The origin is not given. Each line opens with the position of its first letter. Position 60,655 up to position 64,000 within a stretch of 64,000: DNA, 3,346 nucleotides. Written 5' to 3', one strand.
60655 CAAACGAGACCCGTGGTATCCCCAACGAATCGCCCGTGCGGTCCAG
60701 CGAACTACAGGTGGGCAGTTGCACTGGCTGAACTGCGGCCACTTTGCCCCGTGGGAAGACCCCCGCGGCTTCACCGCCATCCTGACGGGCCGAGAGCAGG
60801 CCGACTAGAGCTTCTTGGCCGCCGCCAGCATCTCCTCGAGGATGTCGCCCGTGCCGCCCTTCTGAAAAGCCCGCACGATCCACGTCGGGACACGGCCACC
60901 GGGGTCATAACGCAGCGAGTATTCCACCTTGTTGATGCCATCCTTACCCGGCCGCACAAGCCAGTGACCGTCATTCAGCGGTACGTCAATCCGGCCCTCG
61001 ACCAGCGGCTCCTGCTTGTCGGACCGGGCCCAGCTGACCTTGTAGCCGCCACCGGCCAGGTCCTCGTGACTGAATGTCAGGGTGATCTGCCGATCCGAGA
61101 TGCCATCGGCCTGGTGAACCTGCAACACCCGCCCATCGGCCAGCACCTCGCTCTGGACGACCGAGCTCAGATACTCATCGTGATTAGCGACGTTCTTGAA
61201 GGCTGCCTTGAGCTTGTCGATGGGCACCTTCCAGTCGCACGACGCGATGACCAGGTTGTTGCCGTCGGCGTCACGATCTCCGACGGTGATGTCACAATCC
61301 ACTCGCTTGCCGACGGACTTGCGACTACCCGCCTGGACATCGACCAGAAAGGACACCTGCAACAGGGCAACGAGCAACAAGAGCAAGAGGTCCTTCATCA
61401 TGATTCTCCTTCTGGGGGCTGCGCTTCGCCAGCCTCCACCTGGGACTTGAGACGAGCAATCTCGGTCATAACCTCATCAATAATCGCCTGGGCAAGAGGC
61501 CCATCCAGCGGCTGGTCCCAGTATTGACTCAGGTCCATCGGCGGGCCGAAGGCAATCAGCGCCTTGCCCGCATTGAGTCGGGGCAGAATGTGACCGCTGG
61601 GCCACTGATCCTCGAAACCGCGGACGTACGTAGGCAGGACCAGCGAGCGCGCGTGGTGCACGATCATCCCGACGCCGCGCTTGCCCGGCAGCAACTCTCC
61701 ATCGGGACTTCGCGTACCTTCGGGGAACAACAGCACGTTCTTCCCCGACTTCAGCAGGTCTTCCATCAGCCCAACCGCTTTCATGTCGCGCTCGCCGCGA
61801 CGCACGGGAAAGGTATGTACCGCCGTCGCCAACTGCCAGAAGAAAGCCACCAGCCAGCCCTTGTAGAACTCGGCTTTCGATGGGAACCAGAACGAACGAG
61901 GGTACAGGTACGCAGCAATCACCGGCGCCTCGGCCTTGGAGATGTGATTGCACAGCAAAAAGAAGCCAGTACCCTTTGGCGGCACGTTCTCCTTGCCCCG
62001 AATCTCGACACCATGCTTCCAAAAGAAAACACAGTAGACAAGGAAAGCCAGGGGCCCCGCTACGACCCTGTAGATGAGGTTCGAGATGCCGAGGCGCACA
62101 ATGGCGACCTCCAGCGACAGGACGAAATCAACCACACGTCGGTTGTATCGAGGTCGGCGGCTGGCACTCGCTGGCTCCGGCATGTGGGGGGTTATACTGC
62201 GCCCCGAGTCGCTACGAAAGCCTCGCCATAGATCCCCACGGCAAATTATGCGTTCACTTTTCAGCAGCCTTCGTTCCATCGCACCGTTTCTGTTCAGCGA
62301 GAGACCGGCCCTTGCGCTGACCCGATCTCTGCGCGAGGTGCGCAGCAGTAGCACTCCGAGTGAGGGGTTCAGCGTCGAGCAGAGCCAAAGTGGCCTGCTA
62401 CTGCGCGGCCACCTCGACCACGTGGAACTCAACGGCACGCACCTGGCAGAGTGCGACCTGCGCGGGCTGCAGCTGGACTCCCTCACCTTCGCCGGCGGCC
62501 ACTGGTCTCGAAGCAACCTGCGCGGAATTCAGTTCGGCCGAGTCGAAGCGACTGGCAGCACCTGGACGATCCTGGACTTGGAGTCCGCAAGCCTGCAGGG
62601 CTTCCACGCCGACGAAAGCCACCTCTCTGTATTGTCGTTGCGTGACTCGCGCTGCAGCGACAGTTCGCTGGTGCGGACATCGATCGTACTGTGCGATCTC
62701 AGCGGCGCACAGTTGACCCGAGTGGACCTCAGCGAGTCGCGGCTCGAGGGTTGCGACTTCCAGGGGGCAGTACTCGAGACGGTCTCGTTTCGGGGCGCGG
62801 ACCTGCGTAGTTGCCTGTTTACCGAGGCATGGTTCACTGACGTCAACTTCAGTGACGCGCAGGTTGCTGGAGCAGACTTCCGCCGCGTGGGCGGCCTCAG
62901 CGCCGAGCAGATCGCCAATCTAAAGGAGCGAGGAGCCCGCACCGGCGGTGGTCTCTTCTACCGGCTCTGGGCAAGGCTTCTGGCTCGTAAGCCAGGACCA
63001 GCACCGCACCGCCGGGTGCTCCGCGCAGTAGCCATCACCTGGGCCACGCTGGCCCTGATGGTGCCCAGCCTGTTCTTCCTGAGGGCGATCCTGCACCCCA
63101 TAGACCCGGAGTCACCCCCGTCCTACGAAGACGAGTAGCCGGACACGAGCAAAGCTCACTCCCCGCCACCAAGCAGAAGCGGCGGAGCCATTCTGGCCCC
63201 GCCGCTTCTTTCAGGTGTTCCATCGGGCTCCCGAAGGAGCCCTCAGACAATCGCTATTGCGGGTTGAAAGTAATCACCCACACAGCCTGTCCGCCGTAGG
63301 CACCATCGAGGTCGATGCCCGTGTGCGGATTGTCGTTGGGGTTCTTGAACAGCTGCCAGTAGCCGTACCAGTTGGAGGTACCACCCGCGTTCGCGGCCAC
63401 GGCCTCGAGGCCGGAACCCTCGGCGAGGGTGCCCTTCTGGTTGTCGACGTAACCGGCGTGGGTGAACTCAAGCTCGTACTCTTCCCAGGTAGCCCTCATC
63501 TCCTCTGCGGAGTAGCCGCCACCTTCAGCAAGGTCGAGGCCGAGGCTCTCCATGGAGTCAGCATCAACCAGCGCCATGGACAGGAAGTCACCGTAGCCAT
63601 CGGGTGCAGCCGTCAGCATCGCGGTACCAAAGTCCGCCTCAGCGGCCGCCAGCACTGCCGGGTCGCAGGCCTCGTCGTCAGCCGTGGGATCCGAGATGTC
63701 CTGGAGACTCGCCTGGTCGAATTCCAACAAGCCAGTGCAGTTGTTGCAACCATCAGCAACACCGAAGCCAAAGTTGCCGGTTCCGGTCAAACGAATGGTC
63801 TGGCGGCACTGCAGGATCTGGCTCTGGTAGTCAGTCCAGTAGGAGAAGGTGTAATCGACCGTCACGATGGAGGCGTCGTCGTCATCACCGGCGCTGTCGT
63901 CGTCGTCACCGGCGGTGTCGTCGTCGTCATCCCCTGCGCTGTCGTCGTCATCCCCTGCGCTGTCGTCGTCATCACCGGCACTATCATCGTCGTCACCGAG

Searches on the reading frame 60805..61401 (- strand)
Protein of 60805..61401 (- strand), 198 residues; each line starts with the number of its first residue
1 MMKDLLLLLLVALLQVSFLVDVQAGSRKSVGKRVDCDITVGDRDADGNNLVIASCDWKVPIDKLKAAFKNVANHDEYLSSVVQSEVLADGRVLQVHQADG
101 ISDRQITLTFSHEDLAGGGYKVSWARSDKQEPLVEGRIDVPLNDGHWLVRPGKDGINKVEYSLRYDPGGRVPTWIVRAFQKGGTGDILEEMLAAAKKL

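Call 19: find_encoding_contigs(protein=window:60805-61401:-, flank=10000, max_places=6)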
Protein window:60805-61401:- (198 aa): 6 contigs read that carry it; 3 places shown.
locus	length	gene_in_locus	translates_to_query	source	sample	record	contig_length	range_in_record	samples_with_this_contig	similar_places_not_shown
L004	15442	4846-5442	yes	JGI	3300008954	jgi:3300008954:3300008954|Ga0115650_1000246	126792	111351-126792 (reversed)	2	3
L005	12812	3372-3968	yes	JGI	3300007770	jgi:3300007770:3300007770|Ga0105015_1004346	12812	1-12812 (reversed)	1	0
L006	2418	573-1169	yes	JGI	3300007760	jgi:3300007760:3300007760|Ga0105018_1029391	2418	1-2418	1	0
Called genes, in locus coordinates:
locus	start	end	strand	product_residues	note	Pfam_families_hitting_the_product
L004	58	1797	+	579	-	PF13428:TPR_14 (faint)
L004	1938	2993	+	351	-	-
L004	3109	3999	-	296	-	PF13599:Pentapeptide_4, PF00805:Pentapeptide, PF13576:Pentapeptide_3 (weak)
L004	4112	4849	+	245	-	PF01553:Acyltransferase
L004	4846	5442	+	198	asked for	PF03364:Polyketide_cyc (weak)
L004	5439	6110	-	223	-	PF00561:Abhydrolase_1 (weak), PF12697:Abhydrolase_6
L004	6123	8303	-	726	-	PF00270:DEAD, PF04851:ResIII, PF13401:AAA_22 (weak), PF13604:AAA_30 (faint), PF22527:DEXQc_Suv3 (weak), PF08148:DSHCT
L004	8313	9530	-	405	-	PF00140:Sigma70_r1_2, PF04542:Sigma70_r2, PF04539:Sigma70_r3, PF04545:Sigma70_r4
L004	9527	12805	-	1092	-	PF00133:tRNA-synt_1, PF01406:tRNA-synt_1e (faint), PF09334:tRNA-synt_1g (weak), PF08264:Anticodon_1, PF19302:DUF5915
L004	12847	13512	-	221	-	PF00929:RNase_T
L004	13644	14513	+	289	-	PF00561:Abhydrolase_1, PF12146:Hydrolase_4, PF12697:Abhydrolase_6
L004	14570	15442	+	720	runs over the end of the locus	PF00580:UvrD-helicase (faint), PF02562:PhoH (faint), PF01443:Viral_helicase1 (faint), PF13245:AAA_19, PF13361:UvrD_C (weak), PF13538:UvrD_C_2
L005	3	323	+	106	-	?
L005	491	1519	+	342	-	-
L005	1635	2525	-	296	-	PF13599:Pentapeptide_4, PF00805:Pentapeptide, PF13576:Pentapeptide_3 (weak)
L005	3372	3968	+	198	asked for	PF03364:Polyketide_cyc (weak)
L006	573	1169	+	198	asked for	PF03364:Polyketide_cyc (weak)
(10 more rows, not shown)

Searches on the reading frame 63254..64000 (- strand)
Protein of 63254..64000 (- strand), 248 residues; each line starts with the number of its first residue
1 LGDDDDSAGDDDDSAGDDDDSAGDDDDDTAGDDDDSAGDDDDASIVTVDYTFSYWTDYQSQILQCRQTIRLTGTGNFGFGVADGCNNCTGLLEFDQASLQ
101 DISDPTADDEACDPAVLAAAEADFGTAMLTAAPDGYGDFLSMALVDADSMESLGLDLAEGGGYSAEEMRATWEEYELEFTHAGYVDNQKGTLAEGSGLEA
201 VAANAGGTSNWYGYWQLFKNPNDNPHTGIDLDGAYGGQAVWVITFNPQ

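Call 12: search_protein_families(library=pfam, proteins=[window:63254-64000:-], max_evalue=0.01)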
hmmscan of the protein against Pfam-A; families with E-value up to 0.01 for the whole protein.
window:63254-64000:- (248 aa): 0 families

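Call 13: search_protein_families(library=ncbifam, proteins=[window:63254-64000:-], max_evalue=0.01)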
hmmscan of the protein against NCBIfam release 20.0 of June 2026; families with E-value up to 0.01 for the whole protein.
window:63254-64000:- (248 aa): 0 families

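Call 24: find_homologous_proteins(query=window:63257-63874:-, max_evalue=0.001)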
Query window:63257-63874:- (206 aa): 7 proteins with E <= 0.001 among 1639 candidates.
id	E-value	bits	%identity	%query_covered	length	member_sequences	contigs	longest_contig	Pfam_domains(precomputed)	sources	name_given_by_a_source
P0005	8.1e-101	354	77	98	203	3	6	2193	-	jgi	jgi:hypothetical protein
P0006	1.2e-92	328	72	100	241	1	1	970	-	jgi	jgi:hypothetical protein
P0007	1.1e-89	318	70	100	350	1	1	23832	-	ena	-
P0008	1.3e-88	314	69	96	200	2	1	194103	-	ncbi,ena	-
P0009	1.0e-68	249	58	98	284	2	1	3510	-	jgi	jgi:hypothetical protein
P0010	5.9e-52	195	66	66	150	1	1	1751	-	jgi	-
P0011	9.6e-39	152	43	95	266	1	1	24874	-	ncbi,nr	ncbi:MAG: hypothetical protein CL928_14845 [Deltaproteobacteria bacterium]|nr:hypothetical protein [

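Call 73: predict_structure(alignment_id=A3)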
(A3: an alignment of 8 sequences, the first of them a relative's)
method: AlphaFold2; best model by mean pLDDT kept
length: 350 residues; sequences in the alignment: 8
mean_pLDDT: 35.1   pTM: 0.21
mean pLDDT of the five models: 35.1, 34.1, 34.0, 33.3, 31.2
residues with pLDDT >= 90: 0; 70-90: 0; 50-70: 13; < 50: 337
segments of 3 or more residues with pLDDT < 50: 1-72, 76-81, 88-91, 93-126, 135-350
pLDDT, mean of each block of 10 residues (from residue 1): 31 39 36 34 33 30 38 45 49 43 35 35 47 45 33 29 26 27 30 31 38 31 26 25 32 35 33 37 40 38 37 40 38 30 32
secondary structure, 60 per line:
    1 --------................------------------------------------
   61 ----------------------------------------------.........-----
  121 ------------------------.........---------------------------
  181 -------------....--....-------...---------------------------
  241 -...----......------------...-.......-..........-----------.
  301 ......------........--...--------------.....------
elements in order: H9-24 E107-115 E145-153 E194-197 E200-203 E242-244 H249-254 E271-274 E279-288 H300-306 E313-320 E340-344
